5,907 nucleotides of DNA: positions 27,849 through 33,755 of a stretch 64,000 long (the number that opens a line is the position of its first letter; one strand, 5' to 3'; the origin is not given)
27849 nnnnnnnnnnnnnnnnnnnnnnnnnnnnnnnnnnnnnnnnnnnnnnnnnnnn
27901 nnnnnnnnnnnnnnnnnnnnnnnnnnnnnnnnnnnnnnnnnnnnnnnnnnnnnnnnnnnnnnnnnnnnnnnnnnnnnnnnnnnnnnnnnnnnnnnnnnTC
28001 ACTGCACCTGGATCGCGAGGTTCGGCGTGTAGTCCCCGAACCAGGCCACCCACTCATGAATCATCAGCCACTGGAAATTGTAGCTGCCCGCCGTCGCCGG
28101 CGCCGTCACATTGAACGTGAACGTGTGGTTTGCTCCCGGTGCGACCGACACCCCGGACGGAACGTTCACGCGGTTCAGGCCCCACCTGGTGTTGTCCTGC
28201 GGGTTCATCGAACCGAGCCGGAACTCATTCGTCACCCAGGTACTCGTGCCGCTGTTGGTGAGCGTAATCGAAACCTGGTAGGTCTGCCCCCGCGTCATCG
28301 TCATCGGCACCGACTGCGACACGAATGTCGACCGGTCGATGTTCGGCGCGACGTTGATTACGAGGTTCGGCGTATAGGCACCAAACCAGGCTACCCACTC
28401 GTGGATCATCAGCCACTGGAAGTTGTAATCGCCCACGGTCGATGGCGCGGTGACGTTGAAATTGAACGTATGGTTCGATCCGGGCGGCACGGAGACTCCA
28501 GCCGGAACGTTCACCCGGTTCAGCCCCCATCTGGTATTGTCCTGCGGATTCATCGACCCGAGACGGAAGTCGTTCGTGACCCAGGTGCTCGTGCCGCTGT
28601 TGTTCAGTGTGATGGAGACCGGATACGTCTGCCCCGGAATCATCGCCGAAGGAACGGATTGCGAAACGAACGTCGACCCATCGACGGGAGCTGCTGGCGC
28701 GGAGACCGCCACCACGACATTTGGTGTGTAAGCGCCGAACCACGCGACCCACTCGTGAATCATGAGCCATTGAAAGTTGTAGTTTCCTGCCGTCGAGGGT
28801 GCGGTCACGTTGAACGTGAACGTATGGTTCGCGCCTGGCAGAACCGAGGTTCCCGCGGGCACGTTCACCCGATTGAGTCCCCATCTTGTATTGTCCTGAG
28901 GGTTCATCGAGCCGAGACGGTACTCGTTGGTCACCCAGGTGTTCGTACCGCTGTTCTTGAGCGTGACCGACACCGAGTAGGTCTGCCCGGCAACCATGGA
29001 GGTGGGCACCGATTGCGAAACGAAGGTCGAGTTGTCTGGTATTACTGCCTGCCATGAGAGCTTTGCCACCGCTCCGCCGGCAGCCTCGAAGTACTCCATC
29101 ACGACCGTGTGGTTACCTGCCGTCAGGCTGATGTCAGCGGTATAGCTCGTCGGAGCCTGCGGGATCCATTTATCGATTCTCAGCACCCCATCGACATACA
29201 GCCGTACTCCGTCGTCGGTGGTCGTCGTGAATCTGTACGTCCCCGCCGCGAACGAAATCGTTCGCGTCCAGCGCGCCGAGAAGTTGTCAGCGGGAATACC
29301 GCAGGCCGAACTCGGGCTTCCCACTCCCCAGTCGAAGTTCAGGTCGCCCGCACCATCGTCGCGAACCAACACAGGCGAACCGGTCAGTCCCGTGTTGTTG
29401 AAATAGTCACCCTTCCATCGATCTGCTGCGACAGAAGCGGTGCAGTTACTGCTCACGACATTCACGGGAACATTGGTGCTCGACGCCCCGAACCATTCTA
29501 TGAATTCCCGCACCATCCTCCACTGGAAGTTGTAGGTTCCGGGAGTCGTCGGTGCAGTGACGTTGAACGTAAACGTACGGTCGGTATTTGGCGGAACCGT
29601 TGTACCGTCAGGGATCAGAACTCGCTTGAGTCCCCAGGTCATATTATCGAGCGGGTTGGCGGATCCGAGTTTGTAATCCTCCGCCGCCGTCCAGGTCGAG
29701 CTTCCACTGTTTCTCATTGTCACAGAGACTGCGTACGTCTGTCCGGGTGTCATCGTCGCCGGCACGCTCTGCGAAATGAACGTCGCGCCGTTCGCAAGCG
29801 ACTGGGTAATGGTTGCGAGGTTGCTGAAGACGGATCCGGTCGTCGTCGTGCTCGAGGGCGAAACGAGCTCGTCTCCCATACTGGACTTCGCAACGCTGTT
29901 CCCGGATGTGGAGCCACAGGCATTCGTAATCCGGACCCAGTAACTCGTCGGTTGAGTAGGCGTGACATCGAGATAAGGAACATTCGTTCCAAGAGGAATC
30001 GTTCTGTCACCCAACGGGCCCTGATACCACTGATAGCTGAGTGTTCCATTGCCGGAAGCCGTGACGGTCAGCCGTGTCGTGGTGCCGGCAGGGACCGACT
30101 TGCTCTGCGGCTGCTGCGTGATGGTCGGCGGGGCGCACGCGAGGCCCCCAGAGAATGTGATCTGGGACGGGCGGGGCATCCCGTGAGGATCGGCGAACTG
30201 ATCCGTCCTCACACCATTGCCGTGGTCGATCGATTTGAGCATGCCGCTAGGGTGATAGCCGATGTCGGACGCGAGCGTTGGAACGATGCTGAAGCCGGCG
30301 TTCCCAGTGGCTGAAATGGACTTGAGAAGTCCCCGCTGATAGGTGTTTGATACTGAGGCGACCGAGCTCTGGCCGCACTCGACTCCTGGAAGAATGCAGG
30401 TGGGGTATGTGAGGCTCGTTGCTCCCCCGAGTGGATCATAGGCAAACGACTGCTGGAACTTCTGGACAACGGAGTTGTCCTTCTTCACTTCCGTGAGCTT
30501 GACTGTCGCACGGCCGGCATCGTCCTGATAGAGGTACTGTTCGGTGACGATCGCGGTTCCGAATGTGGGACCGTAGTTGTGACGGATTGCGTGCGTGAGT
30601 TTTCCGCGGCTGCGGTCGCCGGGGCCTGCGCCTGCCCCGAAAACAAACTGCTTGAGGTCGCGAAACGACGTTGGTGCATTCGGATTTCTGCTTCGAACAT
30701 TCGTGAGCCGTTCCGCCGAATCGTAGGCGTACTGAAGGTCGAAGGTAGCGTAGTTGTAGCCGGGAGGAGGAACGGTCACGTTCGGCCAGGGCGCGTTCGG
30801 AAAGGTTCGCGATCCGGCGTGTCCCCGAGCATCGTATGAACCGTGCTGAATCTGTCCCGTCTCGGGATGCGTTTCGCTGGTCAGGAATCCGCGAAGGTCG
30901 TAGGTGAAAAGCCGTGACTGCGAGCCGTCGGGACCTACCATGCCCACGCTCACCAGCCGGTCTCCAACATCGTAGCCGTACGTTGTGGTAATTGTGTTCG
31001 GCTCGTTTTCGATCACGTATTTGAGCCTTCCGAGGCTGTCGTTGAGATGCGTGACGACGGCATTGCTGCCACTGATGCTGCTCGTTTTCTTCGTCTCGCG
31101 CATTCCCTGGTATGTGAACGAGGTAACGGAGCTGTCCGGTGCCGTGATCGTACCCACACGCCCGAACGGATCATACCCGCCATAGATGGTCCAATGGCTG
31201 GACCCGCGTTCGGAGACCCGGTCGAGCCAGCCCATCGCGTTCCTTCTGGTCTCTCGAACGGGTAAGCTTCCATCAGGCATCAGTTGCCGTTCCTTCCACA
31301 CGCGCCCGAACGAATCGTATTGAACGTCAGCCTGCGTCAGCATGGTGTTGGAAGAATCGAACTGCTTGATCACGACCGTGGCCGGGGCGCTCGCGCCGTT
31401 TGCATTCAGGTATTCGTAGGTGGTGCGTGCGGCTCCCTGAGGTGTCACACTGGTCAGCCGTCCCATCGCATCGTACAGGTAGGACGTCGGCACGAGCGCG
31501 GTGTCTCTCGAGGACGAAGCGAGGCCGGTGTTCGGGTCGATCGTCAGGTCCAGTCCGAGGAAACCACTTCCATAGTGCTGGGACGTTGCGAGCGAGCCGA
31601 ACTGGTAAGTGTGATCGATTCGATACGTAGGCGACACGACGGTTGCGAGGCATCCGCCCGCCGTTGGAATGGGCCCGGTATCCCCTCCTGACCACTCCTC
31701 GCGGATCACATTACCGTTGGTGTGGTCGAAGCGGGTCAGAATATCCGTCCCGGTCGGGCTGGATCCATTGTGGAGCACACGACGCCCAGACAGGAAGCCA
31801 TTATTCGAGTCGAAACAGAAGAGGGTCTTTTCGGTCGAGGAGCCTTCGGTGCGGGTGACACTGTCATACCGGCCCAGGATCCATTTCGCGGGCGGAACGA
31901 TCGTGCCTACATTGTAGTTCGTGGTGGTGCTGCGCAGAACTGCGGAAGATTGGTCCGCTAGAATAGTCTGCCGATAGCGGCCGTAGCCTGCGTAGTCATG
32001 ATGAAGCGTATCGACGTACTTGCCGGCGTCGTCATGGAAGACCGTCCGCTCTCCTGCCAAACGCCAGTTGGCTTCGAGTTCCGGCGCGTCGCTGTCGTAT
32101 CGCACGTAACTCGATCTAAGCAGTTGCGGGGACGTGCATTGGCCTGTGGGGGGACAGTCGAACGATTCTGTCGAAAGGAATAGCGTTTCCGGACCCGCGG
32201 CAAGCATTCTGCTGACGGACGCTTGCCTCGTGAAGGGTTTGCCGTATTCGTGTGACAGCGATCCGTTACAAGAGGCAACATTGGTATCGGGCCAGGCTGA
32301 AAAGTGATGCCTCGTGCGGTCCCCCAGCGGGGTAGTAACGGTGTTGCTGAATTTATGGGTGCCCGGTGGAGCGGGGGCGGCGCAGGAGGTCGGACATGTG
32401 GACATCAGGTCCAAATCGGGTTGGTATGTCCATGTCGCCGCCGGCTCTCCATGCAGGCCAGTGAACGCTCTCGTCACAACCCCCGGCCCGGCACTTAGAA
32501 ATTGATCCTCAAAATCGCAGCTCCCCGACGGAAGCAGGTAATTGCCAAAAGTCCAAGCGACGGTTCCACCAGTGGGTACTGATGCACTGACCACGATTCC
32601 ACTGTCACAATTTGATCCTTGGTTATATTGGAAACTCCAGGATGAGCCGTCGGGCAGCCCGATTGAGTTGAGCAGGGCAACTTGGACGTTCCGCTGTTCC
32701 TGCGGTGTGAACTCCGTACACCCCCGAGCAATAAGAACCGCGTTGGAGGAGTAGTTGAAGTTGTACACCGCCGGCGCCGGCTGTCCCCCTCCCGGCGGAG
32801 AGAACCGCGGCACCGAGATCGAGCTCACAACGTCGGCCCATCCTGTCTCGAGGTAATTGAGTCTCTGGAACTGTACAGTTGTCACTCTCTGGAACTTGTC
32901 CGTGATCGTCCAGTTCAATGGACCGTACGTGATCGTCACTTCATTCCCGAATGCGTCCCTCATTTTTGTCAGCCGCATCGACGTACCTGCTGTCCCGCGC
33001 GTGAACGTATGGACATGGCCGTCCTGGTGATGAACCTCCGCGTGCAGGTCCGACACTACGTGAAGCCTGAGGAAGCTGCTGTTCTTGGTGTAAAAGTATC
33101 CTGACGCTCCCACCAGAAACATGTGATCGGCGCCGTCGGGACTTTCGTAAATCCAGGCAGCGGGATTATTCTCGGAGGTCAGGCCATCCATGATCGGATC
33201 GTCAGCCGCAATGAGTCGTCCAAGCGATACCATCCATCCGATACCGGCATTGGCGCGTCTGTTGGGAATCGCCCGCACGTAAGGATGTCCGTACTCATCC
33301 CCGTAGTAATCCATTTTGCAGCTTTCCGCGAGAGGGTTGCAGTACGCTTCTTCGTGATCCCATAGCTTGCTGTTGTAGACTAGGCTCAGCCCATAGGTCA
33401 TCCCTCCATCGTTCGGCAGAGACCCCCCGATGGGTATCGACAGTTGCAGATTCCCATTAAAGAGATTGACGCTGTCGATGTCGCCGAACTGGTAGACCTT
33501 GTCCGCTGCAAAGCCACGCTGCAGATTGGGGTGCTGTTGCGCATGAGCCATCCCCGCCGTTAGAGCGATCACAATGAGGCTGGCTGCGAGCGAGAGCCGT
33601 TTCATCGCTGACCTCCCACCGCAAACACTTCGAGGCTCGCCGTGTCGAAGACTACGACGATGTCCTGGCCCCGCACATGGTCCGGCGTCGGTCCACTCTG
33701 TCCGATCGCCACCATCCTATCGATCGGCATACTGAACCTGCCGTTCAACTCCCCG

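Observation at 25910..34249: Rhs/YD polymorphic-toxin operon: secreted protein, giant YD-NBR1x4-PA14 protein, Rhs protein with YoeB/RelE-like C-terminal toxin, and a small immunity gene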

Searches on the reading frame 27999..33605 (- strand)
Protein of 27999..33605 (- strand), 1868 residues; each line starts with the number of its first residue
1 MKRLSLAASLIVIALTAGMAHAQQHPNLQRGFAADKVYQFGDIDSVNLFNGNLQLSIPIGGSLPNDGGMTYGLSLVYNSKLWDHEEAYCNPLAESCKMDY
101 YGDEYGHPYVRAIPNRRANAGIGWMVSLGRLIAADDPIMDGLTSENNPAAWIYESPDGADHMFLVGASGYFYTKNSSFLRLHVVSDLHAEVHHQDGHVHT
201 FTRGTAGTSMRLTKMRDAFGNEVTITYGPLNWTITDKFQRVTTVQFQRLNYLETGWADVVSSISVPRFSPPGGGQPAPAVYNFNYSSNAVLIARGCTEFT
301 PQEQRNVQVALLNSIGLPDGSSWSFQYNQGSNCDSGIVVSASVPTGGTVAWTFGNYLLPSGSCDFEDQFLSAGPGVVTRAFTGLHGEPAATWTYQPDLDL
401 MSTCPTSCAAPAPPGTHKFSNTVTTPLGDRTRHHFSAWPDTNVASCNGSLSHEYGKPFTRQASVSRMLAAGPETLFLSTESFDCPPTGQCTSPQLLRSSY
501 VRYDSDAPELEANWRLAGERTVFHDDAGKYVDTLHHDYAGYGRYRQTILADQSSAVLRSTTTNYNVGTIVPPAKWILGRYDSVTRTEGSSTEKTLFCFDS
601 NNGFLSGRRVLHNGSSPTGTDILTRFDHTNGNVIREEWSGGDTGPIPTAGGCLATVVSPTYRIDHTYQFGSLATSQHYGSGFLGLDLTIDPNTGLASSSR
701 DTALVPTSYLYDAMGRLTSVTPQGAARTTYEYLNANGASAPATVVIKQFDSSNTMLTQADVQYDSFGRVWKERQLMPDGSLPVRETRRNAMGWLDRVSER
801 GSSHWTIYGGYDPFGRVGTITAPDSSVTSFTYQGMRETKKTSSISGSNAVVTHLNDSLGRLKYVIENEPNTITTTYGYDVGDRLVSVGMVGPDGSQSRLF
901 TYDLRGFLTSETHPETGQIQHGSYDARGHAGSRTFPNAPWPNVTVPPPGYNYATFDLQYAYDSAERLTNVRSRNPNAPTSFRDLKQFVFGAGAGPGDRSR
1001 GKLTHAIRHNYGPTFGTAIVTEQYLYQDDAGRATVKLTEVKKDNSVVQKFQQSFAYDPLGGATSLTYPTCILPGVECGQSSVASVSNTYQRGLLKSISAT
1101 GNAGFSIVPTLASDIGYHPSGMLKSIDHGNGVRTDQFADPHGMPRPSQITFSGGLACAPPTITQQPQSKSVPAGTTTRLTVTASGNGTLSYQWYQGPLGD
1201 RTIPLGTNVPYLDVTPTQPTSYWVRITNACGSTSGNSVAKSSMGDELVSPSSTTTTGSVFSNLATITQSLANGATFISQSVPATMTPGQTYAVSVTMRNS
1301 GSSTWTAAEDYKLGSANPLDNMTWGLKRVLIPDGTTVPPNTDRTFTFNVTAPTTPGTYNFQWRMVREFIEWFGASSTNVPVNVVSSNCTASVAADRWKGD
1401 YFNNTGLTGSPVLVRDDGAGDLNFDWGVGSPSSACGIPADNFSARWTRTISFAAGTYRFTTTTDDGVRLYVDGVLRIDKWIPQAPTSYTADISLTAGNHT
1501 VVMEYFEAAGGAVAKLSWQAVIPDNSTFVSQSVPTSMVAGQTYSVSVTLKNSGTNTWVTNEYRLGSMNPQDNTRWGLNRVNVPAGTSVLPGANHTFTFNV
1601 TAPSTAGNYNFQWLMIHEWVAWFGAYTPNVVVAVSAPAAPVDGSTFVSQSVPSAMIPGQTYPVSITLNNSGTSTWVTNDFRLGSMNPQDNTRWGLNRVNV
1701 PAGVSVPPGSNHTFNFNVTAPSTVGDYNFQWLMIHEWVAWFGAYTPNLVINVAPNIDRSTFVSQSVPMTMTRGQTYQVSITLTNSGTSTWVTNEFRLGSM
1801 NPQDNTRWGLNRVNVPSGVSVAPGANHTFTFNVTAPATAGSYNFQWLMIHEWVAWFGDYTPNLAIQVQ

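Call 7: search_protein_families(library=pfam, proteins=[window:27999-33605:-], max_evalue=1)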
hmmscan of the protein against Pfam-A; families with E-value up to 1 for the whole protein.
window:27999-33605:- (1868 aa): 14 families
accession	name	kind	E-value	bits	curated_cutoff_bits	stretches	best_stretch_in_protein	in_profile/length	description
PF16158.11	N_BRCA1_IG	-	2.3e-22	80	28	4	1284-1373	7-99/108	Ig-like domain from next to BRCA1 gene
PF07691.17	PA14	-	3.9e-19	69.3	24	1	1399-1519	7-134/147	PA14 domain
PF05593.20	RHS_repeat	-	6.6e-12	46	22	5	856-895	2-37/38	RHS Repeat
PF06280.18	fn3_5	-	2.3e-08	35.2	27.6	0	1663-1730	24-90/112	Fn3-like domain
PF07705.17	CARDB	-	1.2e-07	32.3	22.7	2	1530-1611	8-79/101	CARDB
PF25300.1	Fn3_Dep-1_3rd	-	0.00021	21.5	26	0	1278-1303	52-77/85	Dep-1 third Fn3-like domain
PF00207.28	A2M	-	0.00023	21.4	21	0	1758-1788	54-84/92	Alpha-2-macroglobulin family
PF13927.12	Ig_3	-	0.00043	21.2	30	1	1159-1227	1-77/78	Immunoglobulin domain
PF10633.15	NPCBM_assoc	-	0.00064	20.3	24.4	1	1770-1840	1-65/78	NPCBM-associated, NEW3 domain of alpha-galactosidase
PF16116.10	DUF4832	-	0.004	17.4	29.2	0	1278-1358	111-191/216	Domain of unknown function (DUF4832)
PF07679.22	I-set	-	0.0059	17.1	23.7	1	1160-1196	1-37/90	Immunoglobulin I-set domain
PF10989.13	DUF2808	-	0.03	14.8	25.3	0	1336-1364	98-127/146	Protein of unknown function (DUF2808)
PF09478.16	CBM49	-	0.042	14.6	23.4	0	1774-1829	17-75/80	Carbohydrate binding domain CBM49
PF13895.12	Ig_2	-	0.59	10.8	27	0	1160-1223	2-60/79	Immunoglobulin domain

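Call 8: search_protein_families(library=ncbifam, proteins=[window:27999-33605:-], max_evalue=1)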
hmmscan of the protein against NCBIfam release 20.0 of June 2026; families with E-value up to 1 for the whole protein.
window:27999-33605:- (1868 aa): 6 families
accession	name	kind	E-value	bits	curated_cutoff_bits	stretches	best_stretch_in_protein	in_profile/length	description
NF041895.1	choice_anch_V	domain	5.5e-15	55.7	42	4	1275-1360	39-126/150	choice-of-anchor V domain-containing protein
TIGR01643.1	YD_repeat_2x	repeat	5e-07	30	15.8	0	711-732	1-22/42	YD repeat-containing protein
NF011930.0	PRK15401.1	equivalog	8.3e-07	28.7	267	2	1522-1575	35-90/214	DNA oxidative demethylase AlkB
NF033814.1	copper_CopC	equivalog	0.034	14.6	95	0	1339-1365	65-91/107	copper homeostasis periplasmic binding protein CopC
NF004972.0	PRK06341.1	equivalog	0.058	13.4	254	1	1445-1515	53-125/166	single-stranded DNA-binding protein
NF033506.0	PACE-CTERM-PROT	exception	0.4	9.3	110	0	1507-1556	474-514/627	putative S-layer protein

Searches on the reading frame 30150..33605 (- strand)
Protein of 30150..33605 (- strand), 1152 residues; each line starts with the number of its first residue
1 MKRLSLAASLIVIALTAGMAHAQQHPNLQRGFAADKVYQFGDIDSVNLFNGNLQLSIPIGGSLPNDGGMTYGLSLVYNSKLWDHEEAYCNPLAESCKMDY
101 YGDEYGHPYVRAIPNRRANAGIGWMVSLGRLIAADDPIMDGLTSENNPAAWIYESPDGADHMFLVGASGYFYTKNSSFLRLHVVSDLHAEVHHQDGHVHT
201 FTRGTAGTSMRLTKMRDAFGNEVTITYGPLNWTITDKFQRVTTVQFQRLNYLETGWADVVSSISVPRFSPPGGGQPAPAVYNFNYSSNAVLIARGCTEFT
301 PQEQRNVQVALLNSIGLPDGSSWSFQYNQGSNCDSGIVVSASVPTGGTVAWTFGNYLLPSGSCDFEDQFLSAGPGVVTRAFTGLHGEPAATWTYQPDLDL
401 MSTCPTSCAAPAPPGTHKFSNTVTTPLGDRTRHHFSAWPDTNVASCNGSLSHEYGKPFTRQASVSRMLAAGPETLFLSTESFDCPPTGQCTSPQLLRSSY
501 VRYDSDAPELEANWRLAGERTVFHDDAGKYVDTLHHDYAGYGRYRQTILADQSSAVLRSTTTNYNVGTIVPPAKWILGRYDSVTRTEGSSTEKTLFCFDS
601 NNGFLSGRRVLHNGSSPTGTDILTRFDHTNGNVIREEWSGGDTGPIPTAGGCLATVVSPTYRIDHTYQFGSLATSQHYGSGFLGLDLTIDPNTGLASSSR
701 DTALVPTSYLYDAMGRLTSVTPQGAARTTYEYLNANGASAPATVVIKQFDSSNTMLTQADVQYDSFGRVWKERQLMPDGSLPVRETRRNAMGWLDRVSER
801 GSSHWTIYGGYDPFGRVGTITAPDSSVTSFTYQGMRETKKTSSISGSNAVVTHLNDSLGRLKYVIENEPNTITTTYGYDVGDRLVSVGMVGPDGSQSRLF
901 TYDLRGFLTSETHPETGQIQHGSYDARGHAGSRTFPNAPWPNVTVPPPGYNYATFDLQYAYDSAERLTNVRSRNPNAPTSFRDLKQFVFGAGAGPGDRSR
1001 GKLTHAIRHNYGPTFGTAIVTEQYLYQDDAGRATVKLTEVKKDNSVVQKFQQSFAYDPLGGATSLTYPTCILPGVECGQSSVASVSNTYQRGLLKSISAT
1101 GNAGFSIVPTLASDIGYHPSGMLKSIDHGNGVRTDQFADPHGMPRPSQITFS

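Call 69: search_solved_structures(query=window:30150-33605:-, max_evalue=0.01)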
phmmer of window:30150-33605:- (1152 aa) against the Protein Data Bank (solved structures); distinct sequences matched with E-value up to 0.01: 0.

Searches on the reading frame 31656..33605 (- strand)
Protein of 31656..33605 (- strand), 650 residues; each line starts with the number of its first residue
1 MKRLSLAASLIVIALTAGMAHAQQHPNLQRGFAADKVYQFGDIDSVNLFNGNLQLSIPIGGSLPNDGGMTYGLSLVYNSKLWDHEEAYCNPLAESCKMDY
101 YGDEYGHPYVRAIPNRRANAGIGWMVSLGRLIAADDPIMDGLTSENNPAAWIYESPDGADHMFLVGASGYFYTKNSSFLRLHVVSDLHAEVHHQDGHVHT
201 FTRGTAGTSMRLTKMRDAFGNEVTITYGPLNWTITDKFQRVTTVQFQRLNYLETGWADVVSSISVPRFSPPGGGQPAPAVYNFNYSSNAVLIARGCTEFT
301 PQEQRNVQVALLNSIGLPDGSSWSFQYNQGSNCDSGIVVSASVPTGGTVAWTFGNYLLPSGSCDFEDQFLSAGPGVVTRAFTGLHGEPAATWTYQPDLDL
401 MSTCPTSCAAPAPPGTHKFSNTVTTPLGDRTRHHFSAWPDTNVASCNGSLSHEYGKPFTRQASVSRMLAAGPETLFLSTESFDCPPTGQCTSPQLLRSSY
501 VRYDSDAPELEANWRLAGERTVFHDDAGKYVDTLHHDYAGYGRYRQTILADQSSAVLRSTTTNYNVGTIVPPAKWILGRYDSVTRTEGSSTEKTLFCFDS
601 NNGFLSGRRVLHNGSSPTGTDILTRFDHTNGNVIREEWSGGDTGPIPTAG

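Call 82: find_homologous_proteins(query=window:31656-33605:-, max_evalue=0.00001)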
Query window:31656-33605:- (650 aa): 4 proteins with E <= 0.00001 among 8000 candidates.
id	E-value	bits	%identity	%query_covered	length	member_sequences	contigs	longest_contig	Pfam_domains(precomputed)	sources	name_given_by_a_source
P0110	4.0e-58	216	34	65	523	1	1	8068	-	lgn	-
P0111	6.8e-55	205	30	99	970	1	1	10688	PF05593.20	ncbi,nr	ncbi:MAG TPA: hypothetical protein VNN25_18210, partial [Thermoanaerobaculia bacterium]|nr:hypotheti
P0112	1.3e-52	197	31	96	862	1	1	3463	-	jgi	-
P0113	6.0e-36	142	34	58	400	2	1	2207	-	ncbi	ncbi:MAG TPA: hypothetical protein VIJ61_01035, partial [Thermoanaerobaculia bacterium]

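Call 83: find_encoding_contigs(protein=P0111, flank=10000, max_places=2)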
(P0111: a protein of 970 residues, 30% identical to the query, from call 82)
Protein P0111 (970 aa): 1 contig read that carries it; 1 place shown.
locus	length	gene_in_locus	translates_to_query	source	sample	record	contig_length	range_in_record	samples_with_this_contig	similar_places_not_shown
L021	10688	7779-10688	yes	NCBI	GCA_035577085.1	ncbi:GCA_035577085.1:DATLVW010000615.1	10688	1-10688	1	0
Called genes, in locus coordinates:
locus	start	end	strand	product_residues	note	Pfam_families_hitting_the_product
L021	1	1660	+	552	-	?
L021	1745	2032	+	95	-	PF02954:HTH_8, PF13556:HTH_30 (weak)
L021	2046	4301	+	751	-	PF08206:OB_RNB, PF17876:CSD2, PF00773:RNB, PF00575:S1 (weak)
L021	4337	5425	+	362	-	PF23914:TPR_CcmH_CycH (faint), PF00515:TPR_1 (faint), PF07719:TPR_2 (faint), PF17874:TPR_MalT (faint), PF13374:TPR_10 (faint), PF13428:TPR_14 (faint), PF13424:TPR_12 (weak), PF13432:TPR_16 (weak), +1 more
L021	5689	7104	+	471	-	-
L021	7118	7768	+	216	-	-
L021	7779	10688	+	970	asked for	PF05593:RHS_repeat (faint)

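Call 84: find_encoding_contigs(protein=P0110, flank=8000, max_places=2)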
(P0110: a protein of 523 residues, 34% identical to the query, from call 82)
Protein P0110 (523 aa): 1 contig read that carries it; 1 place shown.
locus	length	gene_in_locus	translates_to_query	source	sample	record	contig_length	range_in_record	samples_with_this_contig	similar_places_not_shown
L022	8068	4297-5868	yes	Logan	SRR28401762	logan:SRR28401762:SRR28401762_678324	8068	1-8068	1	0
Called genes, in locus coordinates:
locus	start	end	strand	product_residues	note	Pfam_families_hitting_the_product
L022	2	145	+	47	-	?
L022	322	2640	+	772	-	PF04773:FecR, PF20245:DUF6600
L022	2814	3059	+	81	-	-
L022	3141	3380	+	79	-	-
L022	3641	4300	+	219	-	-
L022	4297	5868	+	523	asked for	-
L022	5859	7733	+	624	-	PF13927:Ig_3 (faint), PF19081:Ig_7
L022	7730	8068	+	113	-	?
